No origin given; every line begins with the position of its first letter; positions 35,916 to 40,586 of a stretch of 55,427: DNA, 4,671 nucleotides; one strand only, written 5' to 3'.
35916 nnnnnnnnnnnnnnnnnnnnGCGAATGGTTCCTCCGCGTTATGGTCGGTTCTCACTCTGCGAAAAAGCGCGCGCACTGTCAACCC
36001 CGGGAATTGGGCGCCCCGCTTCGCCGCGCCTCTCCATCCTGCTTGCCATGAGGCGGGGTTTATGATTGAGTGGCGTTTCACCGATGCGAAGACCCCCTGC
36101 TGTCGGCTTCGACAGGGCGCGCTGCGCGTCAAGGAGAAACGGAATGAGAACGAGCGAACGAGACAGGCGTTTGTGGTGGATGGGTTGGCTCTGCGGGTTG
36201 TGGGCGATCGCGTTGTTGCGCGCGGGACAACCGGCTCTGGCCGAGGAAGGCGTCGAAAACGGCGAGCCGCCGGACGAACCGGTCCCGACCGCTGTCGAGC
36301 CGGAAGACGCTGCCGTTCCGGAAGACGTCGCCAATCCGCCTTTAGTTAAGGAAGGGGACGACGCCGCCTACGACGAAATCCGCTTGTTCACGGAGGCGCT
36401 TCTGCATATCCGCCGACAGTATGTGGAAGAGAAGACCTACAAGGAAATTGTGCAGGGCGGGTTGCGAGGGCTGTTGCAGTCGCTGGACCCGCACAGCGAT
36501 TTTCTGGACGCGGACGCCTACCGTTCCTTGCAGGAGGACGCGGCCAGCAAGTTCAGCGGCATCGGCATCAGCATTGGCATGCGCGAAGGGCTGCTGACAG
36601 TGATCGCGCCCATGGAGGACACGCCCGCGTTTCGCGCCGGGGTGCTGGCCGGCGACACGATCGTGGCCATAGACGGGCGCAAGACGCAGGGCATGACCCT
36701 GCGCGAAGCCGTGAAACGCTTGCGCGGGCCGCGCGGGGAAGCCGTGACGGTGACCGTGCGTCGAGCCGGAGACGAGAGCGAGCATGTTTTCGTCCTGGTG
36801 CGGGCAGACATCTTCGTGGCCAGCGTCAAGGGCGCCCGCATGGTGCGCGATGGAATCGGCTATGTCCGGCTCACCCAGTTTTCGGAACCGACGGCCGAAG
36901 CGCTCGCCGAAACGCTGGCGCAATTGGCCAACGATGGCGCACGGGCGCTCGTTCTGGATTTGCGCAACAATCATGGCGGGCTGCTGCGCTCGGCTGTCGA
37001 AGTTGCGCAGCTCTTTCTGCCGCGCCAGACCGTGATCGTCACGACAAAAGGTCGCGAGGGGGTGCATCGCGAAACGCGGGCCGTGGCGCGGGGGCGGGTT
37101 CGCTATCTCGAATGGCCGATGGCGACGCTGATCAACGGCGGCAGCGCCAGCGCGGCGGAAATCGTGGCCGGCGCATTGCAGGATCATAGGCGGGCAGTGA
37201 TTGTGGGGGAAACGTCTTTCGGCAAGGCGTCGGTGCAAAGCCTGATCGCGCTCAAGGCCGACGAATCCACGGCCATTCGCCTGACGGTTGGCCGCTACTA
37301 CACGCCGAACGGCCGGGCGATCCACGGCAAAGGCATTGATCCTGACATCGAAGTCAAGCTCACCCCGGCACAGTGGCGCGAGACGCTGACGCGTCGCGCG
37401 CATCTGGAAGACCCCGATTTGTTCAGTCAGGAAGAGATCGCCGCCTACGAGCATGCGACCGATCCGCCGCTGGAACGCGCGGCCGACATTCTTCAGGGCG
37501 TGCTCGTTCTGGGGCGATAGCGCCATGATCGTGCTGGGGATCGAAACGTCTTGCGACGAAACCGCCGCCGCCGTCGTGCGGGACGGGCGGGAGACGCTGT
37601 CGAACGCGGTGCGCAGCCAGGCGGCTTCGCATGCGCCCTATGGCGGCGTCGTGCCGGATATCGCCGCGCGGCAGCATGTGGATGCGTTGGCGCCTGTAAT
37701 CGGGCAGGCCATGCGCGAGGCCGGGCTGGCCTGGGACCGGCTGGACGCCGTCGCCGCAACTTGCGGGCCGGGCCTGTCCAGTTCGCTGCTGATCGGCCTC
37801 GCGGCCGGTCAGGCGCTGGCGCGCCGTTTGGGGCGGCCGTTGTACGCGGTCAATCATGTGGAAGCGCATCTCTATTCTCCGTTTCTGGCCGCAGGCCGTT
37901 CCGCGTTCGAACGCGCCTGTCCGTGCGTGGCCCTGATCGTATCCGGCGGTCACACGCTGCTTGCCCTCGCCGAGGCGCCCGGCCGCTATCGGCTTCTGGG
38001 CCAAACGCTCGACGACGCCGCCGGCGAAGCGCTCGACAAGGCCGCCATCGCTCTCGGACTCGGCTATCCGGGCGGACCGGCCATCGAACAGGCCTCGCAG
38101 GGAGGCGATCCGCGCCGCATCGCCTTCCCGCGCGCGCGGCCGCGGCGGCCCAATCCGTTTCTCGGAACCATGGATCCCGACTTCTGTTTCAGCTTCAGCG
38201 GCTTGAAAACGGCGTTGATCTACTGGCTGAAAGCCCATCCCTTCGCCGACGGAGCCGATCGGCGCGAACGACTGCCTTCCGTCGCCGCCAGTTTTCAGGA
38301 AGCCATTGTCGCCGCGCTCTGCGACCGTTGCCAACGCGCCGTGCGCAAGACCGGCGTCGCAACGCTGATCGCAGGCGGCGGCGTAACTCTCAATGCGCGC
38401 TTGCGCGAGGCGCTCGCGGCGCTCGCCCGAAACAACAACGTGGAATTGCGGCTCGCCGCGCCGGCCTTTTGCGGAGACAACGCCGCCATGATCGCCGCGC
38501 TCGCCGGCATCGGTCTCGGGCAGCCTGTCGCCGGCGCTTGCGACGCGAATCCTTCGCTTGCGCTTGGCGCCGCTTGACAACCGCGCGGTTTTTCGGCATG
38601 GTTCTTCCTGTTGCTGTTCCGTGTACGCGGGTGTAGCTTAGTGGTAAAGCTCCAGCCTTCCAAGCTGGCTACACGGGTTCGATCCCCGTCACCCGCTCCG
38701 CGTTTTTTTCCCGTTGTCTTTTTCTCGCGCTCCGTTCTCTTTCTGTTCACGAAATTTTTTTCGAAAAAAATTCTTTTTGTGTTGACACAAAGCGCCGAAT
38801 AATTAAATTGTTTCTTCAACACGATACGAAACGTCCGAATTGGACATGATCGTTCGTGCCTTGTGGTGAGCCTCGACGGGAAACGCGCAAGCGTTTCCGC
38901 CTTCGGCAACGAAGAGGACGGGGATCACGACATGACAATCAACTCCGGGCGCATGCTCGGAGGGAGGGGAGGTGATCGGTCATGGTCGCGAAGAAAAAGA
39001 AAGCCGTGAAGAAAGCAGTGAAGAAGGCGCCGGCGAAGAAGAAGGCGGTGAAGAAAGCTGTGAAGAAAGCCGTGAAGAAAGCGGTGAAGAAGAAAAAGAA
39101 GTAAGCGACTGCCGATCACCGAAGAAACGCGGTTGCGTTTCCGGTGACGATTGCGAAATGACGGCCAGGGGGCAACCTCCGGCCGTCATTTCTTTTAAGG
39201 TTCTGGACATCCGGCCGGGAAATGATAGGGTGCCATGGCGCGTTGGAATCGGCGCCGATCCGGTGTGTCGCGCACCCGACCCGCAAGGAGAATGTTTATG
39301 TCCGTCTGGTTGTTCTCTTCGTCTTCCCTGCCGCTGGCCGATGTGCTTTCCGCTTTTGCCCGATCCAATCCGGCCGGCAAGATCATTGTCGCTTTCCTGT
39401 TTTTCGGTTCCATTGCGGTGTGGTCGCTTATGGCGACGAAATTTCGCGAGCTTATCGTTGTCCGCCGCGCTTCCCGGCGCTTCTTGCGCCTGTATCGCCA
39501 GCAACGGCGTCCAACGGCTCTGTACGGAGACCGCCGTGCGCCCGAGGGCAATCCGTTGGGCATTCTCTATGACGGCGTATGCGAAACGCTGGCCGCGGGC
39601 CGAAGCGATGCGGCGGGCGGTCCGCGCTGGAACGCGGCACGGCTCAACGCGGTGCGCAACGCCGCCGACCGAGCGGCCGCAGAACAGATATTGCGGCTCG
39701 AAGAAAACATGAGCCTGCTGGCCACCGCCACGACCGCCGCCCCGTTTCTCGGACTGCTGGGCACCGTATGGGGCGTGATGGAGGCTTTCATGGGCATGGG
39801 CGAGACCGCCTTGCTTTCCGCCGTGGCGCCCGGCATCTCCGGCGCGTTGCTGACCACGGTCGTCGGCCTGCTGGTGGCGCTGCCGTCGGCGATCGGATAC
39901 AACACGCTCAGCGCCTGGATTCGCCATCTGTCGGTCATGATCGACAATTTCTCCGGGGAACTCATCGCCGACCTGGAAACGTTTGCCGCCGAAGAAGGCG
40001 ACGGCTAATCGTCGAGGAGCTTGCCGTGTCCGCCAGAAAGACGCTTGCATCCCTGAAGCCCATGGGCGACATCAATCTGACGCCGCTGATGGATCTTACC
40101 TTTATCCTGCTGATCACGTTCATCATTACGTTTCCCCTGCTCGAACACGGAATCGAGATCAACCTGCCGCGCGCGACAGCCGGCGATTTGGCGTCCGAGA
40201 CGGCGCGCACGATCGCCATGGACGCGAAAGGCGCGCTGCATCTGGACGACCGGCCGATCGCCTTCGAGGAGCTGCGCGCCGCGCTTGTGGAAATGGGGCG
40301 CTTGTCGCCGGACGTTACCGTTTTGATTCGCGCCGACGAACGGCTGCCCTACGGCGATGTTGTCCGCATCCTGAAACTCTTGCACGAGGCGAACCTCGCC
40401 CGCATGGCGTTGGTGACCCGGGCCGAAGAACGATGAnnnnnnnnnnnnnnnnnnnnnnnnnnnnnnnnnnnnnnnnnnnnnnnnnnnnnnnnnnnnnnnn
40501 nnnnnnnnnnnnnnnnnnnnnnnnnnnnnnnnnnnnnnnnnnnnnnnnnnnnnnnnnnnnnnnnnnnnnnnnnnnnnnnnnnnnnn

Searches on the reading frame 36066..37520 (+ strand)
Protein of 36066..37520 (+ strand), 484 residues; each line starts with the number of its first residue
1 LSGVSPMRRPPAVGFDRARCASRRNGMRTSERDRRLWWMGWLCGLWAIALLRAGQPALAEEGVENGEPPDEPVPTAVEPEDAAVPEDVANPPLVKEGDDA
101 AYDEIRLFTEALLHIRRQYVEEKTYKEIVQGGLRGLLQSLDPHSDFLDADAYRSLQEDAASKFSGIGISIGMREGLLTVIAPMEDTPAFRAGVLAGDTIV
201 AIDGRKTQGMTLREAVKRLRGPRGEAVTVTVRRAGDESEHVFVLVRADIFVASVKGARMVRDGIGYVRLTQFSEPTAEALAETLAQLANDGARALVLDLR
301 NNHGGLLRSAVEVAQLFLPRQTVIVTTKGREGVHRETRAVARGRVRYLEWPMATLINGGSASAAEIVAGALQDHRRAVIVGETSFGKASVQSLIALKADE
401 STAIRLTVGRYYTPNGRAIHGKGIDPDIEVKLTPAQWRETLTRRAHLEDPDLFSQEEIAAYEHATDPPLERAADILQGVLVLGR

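Call 61: search_protein_families(library=pfam, proteins=[window:36066-37520:+], max_evalue=0.00001)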
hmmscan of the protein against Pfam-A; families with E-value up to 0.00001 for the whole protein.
window:36066-37520:+ (484 aa): 4 families
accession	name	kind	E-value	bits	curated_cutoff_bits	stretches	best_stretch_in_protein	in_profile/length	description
PF03572.23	Peptidase_S41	-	2.6e-54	183.7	24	1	264-430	2-165/165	Peptidase family S41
PF17820.7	PDZ_6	-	2e-11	43.9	27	1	179-233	2-54/54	PDZ domain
PF13180.12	PDZ_2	-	5.2e-10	39.9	27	1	165-238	2-74/80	PDZ domain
PF00595.29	PDZ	-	7.8e-08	33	23.2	1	164-231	10-80/81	PDZ domain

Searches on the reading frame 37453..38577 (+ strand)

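Call 61: search_protein_families(library=pfam, proteins=[window:37453-38577:+], max_evalue=0.00001)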
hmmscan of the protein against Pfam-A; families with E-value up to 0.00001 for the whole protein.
window:37453-38577:+ (374 aa): 2 families
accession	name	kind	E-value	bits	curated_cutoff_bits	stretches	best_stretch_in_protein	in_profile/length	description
PF00814.31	TsaD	-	5.6e-81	272.6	24.8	1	48-348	2-263/264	tRNA N6-adenosine threonylcarbamoyltransferase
PF22521.2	HypF_C_2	-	1.3e-07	32.1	27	1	270-343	162-235/241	Carbamoyltransferase, Kae1-like Domain, second subdomain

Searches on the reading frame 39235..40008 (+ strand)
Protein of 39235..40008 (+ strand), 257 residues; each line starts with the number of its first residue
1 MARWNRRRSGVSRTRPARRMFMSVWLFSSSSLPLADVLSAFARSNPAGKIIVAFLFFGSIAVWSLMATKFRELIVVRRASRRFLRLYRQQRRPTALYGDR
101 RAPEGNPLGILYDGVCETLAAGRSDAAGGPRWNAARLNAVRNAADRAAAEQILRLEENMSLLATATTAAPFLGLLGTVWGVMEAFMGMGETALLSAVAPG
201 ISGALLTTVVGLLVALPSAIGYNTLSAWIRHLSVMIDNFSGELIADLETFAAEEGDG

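Call 88: search_protein_families(library=pfam, proteins=[window:39235-40008:+], max_evalue=0.001)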
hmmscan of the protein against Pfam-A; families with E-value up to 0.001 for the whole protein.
window:39235-40008:+ (257 aa): 1 family
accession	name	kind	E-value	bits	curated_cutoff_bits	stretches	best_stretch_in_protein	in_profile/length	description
PF01618.21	MotA_ExbB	-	6.9e-27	94.2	22.9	1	136-236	23-125/127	MotA/TolQ/ExbB proton channel family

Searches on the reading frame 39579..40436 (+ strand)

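Call 88: search_protein_families(library=pfam, proteins=[window:39579-40436:+], max_evalue=0.001)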
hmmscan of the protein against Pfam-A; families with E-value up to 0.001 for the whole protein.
window:39579-40436:+ (285 aa): 1 family
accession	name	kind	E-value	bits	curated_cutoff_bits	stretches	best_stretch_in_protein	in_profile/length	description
PF02472.21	ExbD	-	3.2e-27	95.6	25.4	1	163-282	6-127/128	Biopolymer transport protein ExbD/TolR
